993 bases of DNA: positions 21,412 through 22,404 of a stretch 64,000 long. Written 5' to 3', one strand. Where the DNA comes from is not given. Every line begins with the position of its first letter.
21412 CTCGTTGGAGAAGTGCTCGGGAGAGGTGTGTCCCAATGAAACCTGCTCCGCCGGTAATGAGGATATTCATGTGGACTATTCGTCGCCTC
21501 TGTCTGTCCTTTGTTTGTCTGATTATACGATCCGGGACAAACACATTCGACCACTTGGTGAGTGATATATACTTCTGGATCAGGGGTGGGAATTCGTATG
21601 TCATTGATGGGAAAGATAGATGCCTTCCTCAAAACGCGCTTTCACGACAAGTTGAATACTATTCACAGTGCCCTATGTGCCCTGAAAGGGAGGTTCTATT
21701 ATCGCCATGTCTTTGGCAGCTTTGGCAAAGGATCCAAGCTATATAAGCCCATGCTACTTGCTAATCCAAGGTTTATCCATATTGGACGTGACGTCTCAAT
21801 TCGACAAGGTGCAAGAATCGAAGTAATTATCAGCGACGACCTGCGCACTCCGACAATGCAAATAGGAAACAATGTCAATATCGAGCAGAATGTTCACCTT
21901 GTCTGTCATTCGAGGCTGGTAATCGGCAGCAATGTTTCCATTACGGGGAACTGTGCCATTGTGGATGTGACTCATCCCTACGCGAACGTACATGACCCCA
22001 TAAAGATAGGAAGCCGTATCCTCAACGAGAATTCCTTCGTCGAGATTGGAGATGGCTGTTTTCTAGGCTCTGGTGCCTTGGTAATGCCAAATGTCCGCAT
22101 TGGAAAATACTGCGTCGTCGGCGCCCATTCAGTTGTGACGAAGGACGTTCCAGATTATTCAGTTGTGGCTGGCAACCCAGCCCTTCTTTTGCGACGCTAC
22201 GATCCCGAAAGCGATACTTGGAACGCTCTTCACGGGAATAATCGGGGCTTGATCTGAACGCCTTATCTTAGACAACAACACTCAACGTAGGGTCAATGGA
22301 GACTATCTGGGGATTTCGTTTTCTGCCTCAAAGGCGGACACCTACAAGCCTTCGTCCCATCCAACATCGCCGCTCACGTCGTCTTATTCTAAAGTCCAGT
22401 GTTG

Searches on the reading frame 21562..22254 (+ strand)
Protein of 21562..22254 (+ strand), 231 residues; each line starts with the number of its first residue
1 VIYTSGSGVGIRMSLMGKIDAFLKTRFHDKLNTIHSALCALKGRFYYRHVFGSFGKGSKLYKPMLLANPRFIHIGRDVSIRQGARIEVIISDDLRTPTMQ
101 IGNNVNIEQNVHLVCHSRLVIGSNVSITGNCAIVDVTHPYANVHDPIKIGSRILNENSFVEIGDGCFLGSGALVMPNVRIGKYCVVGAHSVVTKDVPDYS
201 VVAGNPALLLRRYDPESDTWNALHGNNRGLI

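Call 27: search_protein_families(library=pfam, proteins=[window:21562-22254:+], max_evalue=0.01)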
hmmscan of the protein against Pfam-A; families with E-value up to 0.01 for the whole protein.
window:21562-22254:+ (231 aa): 3 families
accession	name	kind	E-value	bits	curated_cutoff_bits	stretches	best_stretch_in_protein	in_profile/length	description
PF00132.30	Hexapep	-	9.5e-16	57.2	27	1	160-194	2-36/36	Bacterial transferase hexapeptide (six repeats)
PF14602.12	Hexapep_2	-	1.1e-05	25.5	27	1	160-194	2-34/34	Hexapeptide repeat of succinyl-transferase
PF25084.1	LbH_EIF2B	-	0.00019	21.8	54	1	98-184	21-103/105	EIF2B subunit epsilon LbH domain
